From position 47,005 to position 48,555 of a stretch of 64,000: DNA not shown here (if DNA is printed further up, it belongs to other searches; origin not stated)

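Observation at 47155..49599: lepA (EF4) split exactly at the G-domain/domain II junction, with both halves intact and the 3' half translationally coupled to the inserted cassette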

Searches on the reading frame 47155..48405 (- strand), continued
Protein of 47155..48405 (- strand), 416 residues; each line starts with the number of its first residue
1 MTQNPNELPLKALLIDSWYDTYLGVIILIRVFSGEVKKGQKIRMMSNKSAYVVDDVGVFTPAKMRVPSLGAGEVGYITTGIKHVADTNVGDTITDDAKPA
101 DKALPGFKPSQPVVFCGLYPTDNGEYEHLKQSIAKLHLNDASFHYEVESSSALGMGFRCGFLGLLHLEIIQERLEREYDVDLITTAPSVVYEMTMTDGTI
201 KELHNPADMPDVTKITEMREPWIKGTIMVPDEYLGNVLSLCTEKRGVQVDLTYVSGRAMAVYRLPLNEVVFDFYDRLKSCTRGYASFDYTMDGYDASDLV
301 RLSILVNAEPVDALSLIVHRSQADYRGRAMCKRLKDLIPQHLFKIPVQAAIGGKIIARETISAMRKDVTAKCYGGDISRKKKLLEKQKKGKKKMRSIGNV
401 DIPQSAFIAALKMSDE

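Call 31: find_encoding_contigs(protein=P0191, flank=10000, max_places=2)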
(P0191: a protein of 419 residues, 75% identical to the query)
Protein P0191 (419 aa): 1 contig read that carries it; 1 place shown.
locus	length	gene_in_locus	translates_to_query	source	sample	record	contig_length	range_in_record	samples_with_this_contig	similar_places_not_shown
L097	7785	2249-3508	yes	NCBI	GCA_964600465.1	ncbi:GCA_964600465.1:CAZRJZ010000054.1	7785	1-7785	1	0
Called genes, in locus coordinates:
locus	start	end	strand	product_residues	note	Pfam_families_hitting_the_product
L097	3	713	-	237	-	?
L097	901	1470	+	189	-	PF00009:GTP_EFTU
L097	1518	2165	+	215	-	-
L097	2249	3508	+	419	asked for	PF03144:GTP_EFTU_D2, PF14492:EFG_III (weak), PF00679:EFG_C, PF06421:LepA_C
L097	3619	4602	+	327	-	PF02779:Transket_pyr, PF02780:Transketolase_C, PF17147:PFOR_II (faint)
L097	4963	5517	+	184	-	PF19935:DUF6398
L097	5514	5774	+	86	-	-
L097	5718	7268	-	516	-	-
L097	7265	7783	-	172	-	?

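Call 32: list_cluster_members(proteins=[P0121, P0125, P0128, P0136, P0153, P0171, P0167, P0191, P0132, P0130])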
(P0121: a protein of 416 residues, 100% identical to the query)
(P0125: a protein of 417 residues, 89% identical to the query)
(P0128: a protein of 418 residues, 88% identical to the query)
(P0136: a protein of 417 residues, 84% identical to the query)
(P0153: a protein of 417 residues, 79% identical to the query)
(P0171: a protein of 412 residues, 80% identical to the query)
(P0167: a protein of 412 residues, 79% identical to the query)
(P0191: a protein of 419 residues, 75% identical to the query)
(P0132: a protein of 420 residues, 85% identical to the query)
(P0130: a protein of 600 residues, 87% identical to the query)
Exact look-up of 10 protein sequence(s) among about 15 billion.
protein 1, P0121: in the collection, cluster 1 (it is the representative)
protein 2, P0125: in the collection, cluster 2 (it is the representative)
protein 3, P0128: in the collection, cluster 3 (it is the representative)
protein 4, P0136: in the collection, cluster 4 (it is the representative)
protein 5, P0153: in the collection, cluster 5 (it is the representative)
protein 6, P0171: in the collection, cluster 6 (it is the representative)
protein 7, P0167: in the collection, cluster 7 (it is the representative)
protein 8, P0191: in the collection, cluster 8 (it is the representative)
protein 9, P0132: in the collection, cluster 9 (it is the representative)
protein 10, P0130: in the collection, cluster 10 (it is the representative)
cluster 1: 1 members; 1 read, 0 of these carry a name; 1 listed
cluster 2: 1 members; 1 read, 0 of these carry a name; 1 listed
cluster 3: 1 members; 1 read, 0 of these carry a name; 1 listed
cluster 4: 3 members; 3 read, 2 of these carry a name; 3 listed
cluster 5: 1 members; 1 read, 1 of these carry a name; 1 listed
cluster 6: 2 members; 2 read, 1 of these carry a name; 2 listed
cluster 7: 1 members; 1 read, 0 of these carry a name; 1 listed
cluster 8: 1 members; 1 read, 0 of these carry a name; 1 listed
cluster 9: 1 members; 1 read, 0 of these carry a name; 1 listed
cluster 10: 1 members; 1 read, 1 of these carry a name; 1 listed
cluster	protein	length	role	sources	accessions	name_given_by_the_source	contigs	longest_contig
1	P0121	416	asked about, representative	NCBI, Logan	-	-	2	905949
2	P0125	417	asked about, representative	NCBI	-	-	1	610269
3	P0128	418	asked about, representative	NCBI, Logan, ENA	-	-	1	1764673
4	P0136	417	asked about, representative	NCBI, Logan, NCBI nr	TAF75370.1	MAG: elongation factor 4 [Alphaproteobacteria bacterium]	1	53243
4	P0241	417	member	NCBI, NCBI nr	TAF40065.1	MAG: elongation factor 4 [Alphaproteobacteria bacterium]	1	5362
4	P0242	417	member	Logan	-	-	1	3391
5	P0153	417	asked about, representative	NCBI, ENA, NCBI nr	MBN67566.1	MAG: elongation factor 4 [Rickettsiales bacterium] | elongation factor 4 [Rickettsiales bacterium]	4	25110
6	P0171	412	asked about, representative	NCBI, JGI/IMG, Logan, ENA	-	-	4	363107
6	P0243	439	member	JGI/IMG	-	GTP-binding protein LepA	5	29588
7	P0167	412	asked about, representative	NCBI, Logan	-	-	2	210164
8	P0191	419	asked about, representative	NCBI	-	-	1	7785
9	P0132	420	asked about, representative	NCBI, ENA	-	-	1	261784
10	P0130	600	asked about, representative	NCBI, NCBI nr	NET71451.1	MAG: elongation factor 4 [Sphaerospermopsis sp. SIO1G2] | elongation factor 4 [Sphaerospermopsis sp. SIO1G2]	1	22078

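Call 35: find_encoding_contigs(protein=P0122, flank=6000, max_places=2)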
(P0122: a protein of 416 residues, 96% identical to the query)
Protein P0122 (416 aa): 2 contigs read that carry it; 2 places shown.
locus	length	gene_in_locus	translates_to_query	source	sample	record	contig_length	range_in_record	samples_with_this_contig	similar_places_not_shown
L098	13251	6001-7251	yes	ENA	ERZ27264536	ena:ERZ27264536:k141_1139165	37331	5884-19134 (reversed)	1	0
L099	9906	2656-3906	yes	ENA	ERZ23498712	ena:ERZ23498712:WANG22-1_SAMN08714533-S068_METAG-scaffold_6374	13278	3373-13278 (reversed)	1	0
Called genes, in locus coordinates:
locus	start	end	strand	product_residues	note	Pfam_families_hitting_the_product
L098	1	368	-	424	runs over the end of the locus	PF00999:Na_H_Exchanger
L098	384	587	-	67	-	-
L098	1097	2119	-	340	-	PF01207:Dus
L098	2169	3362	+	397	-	PF01128:IspD, PF12804:NTP_transf_3, PF02542:YgbB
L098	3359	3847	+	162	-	PF04608:PgpA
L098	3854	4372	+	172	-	PF02464:CinA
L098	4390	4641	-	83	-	-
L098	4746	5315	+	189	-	PF00009:GTP_EFTU, PF01926:MMR_HSR1 (faint)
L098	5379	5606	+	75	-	-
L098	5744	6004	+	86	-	-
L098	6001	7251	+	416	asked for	PF03144:GTP_EFTU_D2, PF14492:EFG_III, PF00679:EFG_C, PF06421:LepA_C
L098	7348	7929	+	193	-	PF01126:Heme_oxygenase (faint)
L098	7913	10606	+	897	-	PF08446:PAS_2, PF01590:GAF, PF00360:PHY, PF00512:HisKA, PF02518:HATPase_c, PF00072:Response_reg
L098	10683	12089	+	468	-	PF07690:MFS_1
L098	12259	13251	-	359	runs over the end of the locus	PF13439:Glyco_transf_4, PF13579:Glyco_trans_4_4, PF20706:GT4-conflict (weak), PF00534:Glycos_transf_1, PF13692:Glyco_trans_1_4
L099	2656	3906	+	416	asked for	PF03144:GTP_EFTU_D2, PF14492:EFG_III, PF00679:EFG_C, PF06421:LepA_C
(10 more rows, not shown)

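Call 36: find_encoding_contigs(protein=P0123, flank=6000, max_places=2)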
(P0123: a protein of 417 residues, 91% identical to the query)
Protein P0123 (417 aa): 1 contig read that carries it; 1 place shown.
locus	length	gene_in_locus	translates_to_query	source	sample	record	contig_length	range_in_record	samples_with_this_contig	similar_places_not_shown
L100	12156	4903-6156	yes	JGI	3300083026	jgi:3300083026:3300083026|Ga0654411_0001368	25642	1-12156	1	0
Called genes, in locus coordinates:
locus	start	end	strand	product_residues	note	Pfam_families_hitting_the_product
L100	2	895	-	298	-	?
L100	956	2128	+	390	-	PF01128:IspD, PF12804:NTP_transf_3, PF02542:YgbB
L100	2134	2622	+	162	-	PF04608:PgpA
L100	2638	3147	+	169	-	PF02464:CinA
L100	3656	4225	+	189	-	PF00009:GTP_EFTU, PF01926:MMR_HSR1 (faint)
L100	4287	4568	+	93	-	-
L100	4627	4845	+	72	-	-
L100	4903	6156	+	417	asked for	PF03144:GTP_EFTU_D2, PF14492:EFG_III, PF00679:EFG_C, PF06421:LepA_C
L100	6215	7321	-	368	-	PF00142:Fer4_NifH (weak), PF02374:ArsA_ATPase (weak), PF07015:VirC1 (faint), PF10609:ParA (weak), PF13614:AAA_31, PF01656:CbiA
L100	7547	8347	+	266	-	-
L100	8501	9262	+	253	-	-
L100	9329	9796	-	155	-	-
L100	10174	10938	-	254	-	PF00005:ABC_tran, PF13304:AAA_21 (weak)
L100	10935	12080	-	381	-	PF02405:MlaE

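Call 41: search_protein_families(library=phrogs, proteins=[L098:5744-6004:+, L100:4627-4845:+], max_evalue=0.1)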
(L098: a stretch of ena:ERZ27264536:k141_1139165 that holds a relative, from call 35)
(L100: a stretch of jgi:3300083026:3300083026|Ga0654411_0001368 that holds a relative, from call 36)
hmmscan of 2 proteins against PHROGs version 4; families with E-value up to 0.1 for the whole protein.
L098:5744-6004:+ (86 aa): 0 families

L100:4627-4845:+ (72 aa): 0 families

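Call 45: search_solved_structures(query=window:47155-48405:-, max_evalue=1e-50, show_alignments=1)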
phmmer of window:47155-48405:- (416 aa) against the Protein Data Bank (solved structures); distinct sequences matched with E-value up to 1e-50: 5.
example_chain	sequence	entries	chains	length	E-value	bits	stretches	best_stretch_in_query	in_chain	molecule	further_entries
3cb4_D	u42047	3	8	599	9e-149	498.8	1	7-413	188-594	GTP-binding protein lepA | Elongation factor 4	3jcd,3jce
5imq_B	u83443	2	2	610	1.1e-146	491.9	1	6-412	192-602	Elongation factor 4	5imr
4w2e_y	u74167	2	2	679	1.4e-146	491.5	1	6-412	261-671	50S ribosomal protein L9, Elongation factor 4 | GDPCP fused to the N-terminus of the ribosomal protein L9,Elongation factor 4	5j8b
2ywe_A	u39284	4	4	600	5.2e-137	460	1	7-413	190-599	GTP-binding protein lepA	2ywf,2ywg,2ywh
3deg_C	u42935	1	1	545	6.9e-123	413.5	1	7-362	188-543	GTP-binding protein lepA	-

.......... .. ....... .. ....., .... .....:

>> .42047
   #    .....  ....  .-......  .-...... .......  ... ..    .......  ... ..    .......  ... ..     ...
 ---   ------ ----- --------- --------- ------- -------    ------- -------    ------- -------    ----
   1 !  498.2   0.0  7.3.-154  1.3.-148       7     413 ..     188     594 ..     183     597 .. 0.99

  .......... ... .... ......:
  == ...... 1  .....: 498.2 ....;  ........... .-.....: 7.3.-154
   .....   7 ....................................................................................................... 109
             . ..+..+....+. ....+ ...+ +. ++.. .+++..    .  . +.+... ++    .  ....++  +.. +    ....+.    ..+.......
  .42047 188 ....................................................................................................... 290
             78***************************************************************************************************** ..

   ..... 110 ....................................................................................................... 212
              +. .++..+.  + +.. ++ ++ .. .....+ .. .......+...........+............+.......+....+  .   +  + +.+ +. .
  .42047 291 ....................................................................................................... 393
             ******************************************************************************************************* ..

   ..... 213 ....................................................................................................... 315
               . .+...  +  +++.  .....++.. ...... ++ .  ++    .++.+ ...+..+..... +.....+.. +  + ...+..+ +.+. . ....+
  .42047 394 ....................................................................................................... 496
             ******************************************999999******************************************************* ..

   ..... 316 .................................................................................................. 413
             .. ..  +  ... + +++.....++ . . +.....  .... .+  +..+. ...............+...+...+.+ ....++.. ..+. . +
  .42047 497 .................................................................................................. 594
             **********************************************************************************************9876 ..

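Call 70: find_related_loci(query=P0189, collection=metagenome_contigs, flank=6000)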
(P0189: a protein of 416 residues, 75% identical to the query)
Query P0189 (416 aa) in metagenome_contigs; peptide patterns used: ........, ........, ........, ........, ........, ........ (x = any residue, [..] = any of these).
600 stretches matched a pattern (row limit reached: there are more); 544 encode a relative of the query (tblastn E <= 1e-3); the best 80 are kept; 80 distinct loci.
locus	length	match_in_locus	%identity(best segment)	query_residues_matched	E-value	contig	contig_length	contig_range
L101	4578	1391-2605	75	10-414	0e+0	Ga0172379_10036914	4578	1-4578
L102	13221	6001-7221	71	8-414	0e+0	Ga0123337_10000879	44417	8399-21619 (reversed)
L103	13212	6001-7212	76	11-414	0e+0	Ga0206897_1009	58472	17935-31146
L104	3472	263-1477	76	10-414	0e+0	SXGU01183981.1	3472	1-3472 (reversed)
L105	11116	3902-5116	72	10-414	0e+0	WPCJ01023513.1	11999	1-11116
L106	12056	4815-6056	71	3-416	0e+0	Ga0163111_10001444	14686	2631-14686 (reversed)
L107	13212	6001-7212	72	11-414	0e+0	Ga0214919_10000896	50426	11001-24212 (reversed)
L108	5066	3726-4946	75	8-414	0e+0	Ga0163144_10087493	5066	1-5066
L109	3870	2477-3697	71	10-416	0e+0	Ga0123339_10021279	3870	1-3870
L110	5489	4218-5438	74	8-414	0e+0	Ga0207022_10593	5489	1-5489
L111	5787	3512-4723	74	10-413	0e+0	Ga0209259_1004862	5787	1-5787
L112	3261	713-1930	72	11-416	0e+0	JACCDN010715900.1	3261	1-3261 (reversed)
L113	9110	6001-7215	70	10-414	0e+0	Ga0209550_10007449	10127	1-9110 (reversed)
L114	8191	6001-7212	73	10-413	0e+0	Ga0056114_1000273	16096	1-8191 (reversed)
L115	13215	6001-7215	71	10-414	0e+0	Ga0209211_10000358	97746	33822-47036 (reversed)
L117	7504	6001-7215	72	10-414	0e+0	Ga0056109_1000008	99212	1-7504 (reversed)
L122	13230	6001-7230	69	5-414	0e+0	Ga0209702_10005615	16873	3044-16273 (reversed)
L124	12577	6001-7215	72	9-413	0e+0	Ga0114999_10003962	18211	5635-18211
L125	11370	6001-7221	69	10-416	0e+0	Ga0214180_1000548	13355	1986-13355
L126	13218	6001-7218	74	10-415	0e+0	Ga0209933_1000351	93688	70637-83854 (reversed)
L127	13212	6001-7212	70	11-414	0e+0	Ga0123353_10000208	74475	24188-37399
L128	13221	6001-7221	73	8-414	0e+0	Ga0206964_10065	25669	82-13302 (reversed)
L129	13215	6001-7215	73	10-414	0e+0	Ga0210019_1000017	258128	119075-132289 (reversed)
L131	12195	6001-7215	73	10-414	0e+0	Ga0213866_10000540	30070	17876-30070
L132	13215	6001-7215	71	10-414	0e+0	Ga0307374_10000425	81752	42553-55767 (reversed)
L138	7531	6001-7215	70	9-413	0e+0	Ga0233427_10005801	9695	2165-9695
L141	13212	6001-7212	69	10-413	0e+0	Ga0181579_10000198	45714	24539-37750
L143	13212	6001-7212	71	10-413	0e+0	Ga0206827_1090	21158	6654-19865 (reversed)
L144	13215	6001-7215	70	10-414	0e+0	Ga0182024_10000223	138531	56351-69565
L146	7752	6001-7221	69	10-416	0e+0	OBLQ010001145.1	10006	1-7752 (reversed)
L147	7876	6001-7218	67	10-415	0e+0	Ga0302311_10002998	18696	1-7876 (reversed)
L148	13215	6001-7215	68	10-414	0e+0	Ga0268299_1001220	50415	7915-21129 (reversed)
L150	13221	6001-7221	68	8-414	0e+0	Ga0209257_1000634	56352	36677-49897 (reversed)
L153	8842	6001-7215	69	10-414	0e+0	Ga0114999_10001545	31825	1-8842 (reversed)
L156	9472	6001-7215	69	10-414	0e+0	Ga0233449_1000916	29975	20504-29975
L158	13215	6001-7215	71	10-414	0e+0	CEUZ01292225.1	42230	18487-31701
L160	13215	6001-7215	69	10-414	0e+0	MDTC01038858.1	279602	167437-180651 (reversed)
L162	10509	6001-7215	69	10-414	0e+0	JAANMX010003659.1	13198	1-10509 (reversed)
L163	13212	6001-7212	67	10-413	0e+0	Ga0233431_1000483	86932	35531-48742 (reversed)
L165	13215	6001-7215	70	10-414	0e+0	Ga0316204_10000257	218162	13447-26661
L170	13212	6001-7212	67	10-413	0e+0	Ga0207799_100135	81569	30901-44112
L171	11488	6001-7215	67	10-414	0e+0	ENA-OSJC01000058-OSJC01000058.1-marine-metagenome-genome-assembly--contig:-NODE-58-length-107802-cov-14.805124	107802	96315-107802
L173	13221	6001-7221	67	8-414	0e+0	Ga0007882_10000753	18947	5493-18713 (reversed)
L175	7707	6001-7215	67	10-414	0e+0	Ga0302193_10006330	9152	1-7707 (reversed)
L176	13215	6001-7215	69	10-414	0e+0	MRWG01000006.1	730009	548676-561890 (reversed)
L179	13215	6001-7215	67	10-414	0e+0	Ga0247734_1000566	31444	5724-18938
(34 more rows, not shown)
